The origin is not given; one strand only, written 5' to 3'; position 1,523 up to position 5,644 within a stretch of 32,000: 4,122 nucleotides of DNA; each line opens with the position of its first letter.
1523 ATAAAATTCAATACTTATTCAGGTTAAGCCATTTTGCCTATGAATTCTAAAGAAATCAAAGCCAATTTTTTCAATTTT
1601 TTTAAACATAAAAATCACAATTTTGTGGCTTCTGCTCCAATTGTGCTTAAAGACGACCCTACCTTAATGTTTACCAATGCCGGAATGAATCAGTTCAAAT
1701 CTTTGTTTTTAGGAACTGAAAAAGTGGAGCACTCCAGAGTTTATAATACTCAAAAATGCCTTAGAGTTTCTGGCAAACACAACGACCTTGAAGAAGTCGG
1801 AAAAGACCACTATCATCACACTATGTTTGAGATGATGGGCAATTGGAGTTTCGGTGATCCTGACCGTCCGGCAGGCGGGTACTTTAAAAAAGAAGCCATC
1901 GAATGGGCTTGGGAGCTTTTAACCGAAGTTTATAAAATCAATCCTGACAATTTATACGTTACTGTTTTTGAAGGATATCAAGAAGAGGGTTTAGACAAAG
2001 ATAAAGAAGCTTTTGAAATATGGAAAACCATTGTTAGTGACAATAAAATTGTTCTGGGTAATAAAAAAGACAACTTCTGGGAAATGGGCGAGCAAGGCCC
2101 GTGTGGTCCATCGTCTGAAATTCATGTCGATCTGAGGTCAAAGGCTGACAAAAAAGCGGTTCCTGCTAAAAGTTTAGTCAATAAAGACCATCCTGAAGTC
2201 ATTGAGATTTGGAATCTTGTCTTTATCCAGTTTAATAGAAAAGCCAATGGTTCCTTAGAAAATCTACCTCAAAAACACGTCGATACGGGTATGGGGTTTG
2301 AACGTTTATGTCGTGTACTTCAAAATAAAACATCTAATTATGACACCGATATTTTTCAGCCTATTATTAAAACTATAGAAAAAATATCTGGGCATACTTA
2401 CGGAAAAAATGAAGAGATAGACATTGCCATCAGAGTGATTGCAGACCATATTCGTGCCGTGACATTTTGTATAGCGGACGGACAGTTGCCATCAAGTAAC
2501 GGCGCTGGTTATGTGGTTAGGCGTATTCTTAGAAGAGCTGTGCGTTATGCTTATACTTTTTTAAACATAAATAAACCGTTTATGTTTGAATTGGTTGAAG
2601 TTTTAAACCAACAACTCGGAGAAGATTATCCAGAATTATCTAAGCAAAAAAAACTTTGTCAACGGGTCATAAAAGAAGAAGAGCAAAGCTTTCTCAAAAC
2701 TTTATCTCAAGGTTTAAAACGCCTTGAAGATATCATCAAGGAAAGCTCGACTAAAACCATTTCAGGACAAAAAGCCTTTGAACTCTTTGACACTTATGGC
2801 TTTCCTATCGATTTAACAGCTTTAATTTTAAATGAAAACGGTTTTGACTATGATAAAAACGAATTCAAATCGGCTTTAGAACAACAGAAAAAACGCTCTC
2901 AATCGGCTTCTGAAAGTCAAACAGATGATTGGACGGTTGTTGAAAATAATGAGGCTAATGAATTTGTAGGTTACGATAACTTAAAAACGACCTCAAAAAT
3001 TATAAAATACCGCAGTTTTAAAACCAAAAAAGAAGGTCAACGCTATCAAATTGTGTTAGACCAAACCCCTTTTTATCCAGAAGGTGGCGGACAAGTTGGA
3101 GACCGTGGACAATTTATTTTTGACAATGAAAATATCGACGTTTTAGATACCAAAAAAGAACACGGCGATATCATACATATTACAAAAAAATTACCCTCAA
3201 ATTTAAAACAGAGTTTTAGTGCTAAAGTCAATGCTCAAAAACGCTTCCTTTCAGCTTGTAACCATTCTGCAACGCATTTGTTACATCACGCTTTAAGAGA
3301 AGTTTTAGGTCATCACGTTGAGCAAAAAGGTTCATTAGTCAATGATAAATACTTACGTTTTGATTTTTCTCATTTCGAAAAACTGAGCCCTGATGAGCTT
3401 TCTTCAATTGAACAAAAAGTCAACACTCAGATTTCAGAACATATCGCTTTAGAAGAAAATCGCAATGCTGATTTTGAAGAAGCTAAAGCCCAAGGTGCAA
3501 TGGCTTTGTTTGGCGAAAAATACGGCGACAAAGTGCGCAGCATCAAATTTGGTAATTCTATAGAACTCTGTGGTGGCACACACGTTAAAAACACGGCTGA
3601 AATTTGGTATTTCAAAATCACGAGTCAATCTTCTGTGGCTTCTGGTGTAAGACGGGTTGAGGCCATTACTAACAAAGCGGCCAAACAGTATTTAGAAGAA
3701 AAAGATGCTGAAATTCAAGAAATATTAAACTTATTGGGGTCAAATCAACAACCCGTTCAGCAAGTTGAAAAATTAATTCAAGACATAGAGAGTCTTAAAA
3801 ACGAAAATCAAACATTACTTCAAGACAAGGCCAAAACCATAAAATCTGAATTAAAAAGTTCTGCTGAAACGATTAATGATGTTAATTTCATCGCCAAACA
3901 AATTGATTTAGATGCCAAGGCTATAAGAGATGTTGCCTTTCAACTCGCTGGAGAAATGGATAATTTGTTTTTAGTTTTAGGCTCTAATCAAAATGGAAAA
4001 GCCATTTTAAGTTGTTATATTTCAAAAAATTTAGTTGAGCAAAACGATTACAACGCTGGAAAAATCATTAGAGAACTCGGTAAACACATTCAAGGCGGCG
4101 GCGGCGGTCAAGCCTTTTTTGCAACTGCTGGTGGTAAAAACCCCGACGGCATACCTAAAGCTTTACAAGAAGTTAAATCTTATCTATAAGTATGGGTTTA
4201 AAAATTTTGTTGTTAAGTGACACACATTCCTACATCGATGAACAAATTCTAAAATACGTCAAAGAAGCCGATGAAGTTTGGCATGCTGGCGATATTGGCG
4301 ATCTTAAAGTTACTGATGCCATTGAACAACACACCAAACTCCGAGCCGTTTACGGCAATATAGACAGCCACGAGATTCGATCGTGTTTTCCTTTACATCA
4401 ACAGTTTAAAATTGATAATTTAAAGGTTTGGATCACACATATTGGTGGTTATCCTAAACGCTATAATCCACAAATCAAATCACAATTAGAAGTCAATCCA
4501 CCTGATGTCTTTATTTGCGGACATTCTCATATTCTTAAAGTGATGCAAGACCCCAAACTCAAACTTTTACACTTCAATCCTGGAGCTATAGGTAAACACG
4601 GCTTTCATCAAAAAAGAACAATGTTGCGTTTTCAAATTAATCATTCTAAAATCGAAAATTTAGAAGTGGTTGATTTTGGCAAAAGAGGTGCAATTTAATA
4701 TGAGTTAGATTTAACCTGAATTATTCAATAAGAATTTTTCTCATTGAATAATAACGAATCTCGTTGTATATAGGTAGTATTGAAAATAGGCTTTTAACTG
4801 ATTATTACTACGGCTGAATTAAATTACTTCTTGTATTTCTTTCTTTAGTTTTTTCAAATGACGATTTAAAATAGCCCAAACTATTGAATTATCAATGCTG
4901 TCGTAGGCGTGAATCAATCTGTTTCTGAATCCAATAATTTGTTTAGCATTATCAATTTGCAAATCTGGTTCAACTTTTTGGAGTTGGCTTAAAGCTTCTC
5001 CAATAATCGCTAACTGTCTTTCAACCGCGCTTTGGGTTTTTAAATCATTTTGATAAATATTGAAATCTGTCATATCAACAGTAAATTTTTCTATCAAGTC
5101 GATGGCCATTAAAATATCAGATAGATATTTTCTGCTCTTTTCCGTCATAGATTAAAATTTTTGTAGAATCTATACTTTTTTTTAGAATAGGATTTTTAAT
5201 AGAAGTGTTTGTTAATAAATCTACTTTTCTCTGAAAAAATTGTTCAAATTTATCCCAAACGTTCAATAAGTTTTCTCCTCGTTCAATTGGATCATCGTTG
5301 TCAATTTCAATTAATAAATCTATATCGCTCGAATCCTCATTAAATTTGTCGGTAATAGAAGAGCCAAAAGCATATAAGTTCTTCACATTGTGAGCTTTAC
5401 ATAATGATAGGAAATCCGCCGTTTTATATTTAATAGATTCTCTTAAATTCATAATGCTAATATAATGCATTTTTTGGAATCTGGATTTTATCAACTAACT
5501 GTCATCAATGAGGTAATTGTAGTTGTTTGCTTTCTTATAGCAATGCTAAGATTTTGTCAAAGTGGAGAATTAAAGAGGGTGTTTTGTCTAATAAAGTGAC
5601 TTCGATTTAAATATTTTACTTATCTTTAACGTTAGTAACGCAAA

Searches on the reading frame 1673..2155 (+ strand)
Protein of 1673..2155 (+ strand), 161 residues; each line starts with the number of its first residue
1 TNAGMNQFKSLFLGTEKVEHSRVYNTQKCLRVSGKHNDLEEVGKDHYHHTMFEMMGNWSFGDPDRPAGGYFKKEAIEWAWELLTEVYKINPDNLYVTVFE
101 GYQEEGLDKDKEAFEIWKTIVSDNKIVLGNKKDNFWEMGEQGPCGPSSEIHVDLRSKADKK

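Call 20: find_homologous_proteins(query=window:1673-2155:+)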
Query window:1673-2155:+ (161 aa): 7982 proteins with E <= 0.001 among 8000 candidates; the best 120 are listed.
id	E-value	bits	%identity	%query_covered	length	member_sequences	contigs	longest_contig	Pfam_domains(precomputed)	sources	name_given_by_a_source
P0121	2.2e-77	277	72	100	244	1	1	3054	PF01411.25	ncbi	ncbi:MAG: alanine--tRNA ligase-related protein, partial [Bacteroidales bacterium]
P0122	3.0e-76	273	73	99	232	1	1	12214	PF01411.25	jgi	-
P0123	4.2e-74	266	69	99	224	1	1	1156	PF01411.25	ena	-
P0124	5.6e-74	266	71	99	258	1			PF01411.25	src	-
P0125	1.2e-73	265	71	99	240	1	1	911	PF01411.25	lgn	-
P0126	1.7e-73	264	70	100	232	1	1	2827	PF01411.25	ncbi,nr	ncbi:MAG TPA: alanine--tRNA ligase-related protein, partial [Salinimicrobium sp.]|nr:alanine--tRNA l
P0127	6.0e-73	262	72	100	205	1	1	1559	PF01411.25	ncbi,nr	ncbi:MAG: alanine--tRNA ligase, partial [Flavobacteriales bacterium]|nr:alanine--tRNA ligase [Flavob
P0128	7.1e-73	262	70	96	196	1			PF01411.25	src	-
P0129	7.4e-73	262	68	99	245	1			PF01411.25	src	-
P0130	8.2e-73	262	70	100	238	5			PF01411.25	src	-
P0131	1.1e-72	261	68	99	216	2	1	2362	PF01411.25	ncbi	-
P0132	1.3e-72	261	72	97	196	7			PF01411.25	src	-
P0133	1.4e-72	261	69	99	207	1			PF01411.25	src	-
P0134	2.1e-72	260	71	99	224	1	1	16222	PF01411.25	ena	-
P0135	2.5e-72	260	69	100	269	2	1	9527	PF01411.25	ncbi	ncbi:MAG TPA: alanine--tRNA ligase-related protein, partial [Chitinophagaceae bacterium]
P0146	2.5e-70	254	68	99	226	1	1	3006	PF01411.25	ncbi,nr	ncbi:MAG: alanine--tRNA ligase, partial [Arenibacter sp.]|nr:alanine--tRNA ligase [Arenibacter sp.]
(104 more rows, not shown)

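Call 52: find_related_loci(query=window:1673-2155:+, collection=metagenome_contigs, flank=300)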
Query window:1673-2155:+ (161 aa) in metagenome_contigs; peptide patterns used: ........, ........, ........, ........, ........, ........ (x = any residue, [..] = any of these).
600 stretches matched a pattern (row limit reached: there are more); 584 encode a relative of the query (tblastn E <= 1e-3); the best 80 are kept; 80 distinct loci.
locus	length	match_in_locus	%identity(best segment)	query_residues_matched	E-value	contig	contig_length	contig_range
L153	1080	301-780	68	1-160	1e-78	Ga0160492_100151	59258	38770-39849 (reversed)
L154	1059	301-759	69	1-160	3e-78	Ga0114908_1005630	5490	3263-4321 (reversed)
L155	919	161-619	71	1-160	2e-80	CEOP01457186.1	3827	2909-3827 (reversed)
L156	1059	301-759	71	1-160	1e-77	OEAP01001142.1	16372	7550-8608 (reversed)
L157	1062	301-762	70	1-161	3e-77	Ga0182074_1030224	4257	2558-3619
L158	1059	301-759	69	1-160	3e-77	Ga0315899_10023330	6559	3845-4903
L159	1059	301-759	69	1-160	8e-77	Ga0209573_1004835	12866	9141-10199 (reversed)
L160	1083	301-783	67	1-161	9e-78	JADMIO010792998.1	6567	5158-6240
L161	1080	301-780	68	2-161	2e-76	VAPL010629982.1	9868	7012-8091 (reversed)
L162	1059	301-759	68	1-160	5e-76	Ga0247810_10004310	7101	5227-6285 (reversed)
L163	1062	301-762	69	1-160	7e-76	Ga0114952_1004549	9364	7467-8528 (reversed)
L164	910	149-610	70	1-161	3e-78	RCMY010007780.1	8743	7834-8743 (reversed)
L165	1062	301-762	67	1-161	2e-75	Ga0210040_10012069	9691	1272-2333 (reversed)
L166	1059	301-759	70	1-160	2e-75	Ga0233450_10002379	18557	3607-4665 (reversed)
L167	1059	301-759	69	1-160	1e-75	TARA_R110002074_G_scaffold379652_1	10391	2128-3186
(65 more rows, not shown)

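Call 81: find_encoding_contigs(protein=P0121, flank=500, max_places=1)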
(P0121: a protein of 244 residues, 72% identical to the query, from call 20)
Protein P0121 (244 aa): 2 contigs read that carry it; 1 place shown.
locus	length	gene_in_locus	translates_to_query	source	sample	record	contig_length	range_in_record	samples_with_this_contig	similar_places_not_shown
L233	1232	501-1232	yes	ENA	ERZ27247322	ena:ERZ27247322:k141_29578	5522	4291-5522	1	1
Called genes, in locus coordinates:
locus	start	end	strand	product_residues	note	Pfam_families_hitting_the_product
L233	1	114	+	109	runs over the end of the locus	PF09907:HigB_toxin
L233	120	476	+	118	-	-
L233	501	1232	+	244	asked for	PF01411:tRNA-synt_2c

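Call 82: find_encoding_contigs(protein=P0123, flank=500, max_places=1)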
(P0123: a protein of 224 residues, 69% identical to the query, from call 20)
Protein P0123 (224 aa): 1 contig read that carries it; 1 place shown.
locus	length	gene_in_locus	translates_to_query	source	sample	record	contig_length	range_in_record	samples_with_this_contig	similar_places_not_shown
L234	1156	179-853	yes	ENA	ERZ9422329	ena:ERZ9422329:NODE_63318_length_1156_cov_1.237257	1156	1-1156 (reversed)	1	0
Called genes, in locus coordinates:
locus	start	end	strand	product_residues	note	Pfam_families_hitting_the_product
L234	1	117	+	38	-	?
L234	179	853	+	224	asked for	PF01411:tRNA-synt_2c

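Call 83: find_encoding_contigs(protein=P0146, flank=500, max_places=1)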
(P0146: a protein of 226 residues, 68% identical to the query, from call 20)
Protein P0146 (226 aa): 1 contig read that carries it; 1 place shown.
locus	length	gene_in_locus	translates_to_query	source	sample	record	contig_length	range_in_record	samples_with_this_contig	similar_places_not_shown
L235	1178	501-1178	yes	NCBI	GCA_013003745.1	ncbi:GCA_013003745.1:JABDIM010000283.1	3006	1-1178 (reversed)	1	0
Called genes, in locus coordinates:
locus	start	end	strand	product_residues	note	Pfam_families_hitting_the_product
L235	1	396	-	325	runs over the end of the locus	PF01551:Peptidase_M23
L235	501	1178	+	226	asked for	PF01411:tRNA-synt_2c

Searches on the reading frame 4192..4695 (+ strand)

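Call 8: search_protein_families(library=pfam, proteins=[window:4192-4695:+])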
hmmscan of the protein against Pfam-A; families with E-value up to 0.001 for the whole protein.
window:4192-4695:+ (168 aa): 2 families
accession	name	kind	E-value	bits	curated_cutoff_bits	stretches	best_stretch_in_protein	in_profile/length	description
PF12850.12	Metallophos_2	-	3.5e-32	112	27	1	3-150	1-152/154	Calcineurin-like phosphoesterase superfamily domain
PF00149.33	Metallophos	-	0.00034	21.6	21.5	0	3-78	1-88/191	Calcineurin-like phosphoesterase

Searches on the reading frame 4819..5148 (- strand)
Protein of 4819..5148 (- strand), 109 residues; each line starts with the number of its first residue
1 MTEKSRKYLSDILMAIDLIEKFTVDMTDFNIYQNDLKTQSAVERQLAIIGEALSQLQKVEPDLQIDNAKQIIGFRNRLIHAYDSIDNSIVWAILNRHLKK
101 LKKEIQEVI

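Call 8: search_protein_families(library=pfam, proteins=[window:4819-5148:-])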
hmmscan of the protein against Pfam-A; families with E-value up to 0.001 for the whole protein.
window:4819-5148:- (109 aa): 1 family
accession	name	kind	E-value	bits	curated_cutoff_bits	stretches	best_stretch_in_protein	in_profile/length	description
PF01934.22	HepT-like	-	3.1e-22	79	23.5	1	12-108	1-120/120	Ribonuclease HepT-like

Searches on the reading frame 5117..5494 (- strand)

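Call 8: search_protein_families(library=pfam, proteins=[window:5117-5494:-])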
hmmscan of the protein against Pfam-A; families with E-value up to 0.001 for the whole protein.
window:5117-5494:- (125 aa): 4 families
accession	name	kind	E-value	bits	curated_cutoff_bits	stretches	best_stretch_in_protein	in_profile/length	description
PF01909.29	NTP_transf_2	-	9.4e-12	45.6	21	1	31-109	8-87/93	Nucleotidyltransferase domain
PF18765.7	Polbeta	-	2.2e-11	44.2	26.9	1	32-120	7-92/93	Polymerase beta, Nucleotidyltransferase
PF20697.3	NTase-conflict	-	5e-06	26.6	24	1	31-104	9-87/259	Pol beta superfamily nucleotidyltransferase in conflict systems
PF22600.2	MTPAP-like_central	-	6.9e-06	26.6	27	1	9-111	17-114/139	Poly(A) RNA polymerase, mitochondrial-like, central palm domain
